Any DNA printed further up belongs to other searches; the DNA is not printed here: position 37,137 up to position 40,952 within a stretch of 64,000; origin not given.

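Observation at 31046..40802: Tandem recently duplicated secreted proteins and a 1171-aa S1/P-domain protease share a dockerin-like C-terminal tag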

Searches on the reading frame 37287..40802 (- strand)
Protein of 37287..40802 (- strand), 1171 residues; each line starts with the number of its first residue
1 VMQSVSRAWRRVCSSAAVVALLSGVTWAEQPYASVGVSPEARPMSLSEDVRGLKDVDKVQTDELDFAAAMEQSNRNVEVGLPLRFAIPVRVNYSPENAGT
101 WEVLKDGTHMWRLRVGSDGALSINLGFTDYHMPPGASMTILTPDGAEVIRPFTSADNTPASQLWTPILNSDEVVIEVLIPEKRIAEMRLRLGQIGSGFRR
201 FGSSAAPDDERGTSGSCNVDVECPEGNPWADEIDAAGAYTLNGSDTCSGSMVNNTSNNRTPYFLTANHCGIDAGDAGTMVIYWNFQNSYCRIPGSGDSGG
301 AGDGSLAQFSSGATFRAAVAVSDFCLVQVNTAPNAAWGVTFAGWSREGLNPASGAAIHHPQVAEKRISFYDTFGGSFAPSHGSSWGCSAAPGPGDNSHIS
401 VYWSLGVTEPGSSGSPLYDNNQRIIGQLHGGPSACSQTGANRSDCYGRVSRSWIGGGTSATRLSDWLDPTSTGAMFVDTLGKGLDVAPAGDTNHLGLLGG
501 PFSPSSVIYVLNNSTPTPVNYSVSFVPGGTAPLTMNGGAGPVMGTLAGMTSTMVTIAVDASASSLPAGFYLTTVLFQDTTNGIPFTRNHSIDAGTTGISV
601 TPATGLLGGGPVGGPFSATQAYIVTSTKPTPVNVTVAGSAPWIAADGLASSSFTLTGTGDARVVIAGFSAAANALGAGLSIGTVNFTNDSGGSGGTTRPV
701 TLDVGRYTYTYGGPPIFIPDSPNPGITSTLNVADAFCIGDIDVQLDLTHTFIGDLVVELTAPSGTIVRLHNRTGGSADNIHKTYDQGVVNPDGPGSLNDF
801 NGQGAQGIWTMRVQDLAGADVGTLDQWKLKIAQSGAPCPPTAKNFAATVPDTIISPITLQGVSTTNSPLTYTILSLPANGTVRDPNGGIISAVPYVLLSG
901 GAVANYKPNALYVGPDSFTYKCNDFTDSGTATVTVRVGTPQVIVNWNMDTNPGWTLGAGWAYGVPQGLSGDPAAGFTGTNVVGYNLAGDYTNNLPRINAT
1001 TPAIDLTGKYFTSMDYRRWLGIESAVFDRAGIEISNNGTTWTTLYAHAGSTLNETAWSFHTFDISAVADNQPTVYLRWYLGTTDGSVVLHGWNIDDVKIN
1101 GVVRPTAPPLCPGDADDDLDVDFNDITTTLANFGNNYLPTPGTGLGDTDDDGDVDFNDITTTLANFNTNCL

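Call 3: search_protein_families(library=pfam, proteins=[window:37287-40802:-], max_evalue=1)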
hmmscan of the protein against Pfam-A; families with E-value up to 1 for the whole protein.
window:37287-40802:- (1171 aa): 5 families
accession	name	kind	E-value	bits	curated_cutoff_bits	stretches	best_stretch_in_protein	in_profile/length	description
PF01483.27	P_proprotein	-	6.7e-20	71.4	21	1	740-831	3-86/86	Proprotein convertase P-domain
PF17963.7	Big_9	-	4.1e-05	24.8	23.6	1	839-935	3-88/89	Bacterial Ig domain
PF13365.12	Trypsin_2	-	0.00098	20.3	27.6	1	247-426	1-143/144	Trypsin-like peptidase domain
PF00089.32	Trypsin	-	0.18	12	20.6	0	243-453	22-219/220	Trypsin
PF08503.15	DapH_N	-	0.34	11.6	27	1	621-675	8-60/86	Tetrahydrodipicolinate succinyltransferase N-terminal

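Call 4: search_protein_families(library=ncbifam, proteins=[window:37287-40802:-], max_evalue=1)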
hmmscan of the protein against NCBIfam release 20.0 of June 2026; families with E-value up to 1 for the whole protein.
window:37287-40802:- (1171 aa): 1 family
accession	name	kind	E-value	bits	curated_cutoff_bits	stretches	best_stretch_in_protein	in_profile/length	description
NF012211.1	tand_rpt_95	domain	0.0038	17.1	90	1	904-937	50-84/98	tandem-95 repeat protein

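Call 56: search_solved_structures(query=window:37287-40802:-, max_evalue=0.001)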
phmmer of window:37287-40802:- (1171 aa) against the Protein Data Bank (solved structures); distinct sequences matched with E-value up to 0.001: 4.
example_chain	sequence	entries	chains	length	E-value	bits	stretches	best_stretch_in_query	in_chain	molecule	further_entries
4nsy_A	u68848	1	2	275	4.5e-87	295.9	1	212-481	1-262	Lysyl endopeptidase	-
4nsv_A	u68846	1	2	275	4.7e-87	295.8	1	212-481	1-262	Lysyl endopeptidase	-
1arb_A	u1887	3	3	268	6.8e-85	288.7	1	212-483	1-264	ACHROMOBACTER PROTEASE I | Protease 1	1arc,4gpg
9omd_A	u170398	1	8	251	6.1e-12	47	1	209-448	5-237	Lysyl endopeptidase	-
